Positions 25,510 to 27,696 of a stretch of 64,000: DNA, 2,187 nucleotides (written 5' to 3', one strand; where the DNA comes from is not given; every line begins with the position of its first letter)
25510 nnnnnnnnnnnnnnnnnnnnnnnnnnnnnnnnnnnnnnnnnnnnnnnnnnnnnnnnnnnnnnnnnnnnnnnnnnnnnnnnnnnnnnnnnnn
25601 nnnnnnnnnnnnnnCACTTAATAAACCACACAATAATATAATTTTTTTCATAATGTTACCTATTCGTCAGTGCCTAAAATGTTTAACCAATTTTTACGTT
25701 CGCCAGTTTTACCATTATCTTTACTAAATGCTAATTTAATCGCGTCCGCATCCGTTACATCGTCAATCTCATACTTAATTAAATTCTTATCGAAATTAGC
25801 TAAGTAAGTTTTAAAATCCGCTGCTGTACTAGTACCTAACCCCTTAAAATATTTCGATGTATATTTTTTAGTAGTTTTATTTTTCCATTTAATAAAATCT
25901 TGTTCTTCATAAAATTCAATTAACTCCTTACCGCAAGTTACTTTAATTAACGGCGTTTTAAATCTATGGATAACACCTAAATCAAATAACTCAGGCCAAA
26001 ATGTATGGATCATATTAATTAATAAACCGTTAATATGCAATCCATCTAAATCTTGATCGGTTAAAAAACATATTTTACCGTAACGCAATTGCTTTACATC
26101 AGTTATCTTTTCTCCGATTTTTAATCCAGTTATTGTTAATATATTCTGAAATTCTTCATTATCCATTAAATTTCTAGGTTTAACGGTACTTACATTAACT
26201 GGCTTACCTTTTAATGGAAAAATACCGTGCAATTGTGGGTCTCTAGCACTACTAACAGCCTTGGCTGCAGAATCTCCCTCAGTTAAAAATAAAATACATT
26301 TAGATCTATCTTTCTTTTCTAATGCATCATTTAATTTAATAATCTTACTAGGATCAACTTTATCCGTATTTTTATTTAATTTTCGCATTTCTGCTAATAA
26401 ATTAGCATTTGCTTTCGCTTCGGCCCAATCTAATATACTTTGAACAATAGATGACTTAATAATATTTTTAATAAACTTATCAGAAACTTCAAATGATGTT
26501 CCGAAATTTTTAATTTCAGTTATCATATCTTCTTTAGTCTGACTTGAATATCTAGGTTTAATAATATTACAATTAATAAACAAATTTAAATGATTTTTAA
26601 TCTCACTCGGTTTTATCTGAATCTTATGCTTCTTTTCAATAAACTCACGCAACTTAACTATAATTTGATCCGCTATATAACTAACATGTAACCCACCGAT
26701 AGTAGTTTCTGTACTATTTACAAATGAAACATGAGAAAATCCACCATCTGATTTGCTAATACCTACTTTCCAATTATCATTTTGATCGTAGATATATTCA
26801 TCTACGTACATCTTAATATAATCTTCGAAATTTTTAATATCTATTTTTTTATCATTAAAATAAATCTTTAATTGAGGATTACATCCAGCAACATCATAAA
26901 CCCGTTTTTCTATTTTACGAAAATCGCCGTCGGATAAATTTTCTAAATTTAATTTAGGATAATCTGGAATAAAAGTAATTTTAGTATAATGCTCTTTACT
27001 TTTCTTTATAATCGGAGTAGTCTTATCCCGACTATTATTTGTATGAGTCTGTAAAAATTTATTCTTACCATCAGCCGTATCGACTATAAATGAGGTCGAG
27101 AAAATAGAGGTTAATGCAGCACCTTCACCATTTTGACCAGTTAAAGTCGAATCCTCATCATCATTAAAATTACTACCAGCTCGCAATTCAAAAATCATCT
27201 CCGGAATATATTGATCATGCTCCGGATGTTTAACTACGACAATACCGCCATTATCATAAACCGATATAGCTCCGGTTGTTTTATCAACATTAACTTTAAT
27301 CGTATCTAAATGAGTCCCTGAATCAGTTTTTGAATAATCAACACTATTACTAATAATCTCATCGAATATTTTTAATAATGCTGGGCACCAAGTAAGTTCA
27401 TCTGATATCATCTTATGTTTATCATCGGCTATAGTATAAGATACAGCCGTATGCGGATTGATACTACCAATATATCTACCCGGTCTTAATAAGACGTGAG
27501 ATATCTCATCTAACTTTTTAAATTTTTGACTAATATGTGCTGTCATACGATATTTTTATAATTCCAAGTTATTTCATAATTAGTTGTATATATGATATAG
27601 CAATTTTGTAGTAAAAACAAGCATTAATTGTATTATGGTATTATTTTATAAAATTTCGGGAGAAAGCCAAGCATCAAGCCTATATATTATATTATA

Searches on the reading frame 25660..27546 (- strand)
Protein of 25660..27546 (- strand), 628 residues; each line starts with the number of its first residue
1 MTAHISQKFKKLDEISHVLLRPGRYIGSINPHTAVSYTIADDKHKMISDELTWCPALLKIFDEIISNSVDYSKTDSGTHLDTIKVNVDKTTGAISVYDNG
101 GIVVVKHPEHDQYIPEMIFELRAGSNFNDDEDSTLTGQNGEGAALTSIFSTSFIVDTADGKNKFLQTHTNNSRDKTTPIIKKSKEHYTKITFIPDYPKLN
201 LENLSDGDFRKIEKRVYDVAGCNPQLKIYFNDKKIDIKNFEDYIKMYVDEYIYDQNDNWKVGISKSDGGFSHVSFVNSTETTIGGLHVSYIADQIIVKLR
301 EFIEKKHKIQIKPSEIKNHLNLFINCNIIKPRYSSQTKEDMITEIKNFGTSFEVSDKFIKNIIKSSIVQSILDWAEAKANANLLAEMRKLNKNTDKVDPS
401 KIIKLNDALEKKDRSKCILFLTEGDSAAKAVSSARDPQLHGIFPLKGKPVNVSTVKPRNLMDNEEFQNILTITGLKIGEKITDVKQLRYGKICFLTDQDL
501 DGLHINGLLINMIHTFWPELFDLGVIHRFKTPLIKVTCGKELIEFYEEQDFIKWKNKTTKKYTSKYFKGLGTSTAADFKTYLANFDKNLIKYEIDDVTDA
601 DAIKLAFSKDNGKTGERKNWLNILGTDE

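Call 33: search_protein_families(library=pfam, proteins=[window:25660-27546:-], max_evalue=0.001)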
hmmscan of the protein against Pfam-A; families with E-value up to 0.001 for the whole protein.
window:25660-27546:- (628 aa): 4 families
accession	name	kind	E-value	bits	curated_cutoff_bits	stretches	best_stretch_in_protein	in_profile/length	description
PF16898.10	TOPRIM_C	-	2.3e-23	83.2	29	1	529-622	1-95/128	C-terminal associated domain of TOPRIM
PF00204.31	DNA_gyraseB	-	5.5e-19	68.7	27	1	242-386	4-168/173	DNA gyrase B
PF01751.28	Toprim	-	6.8e-09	36.2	23.1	1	419-514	2-81/96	Toprim domain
PF02518.31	HATPase_c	-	5.6e-05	24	26.4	1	57-146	6-78/111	Histidine kinase-, DNA gyrase B-, and HSP90-like ATPase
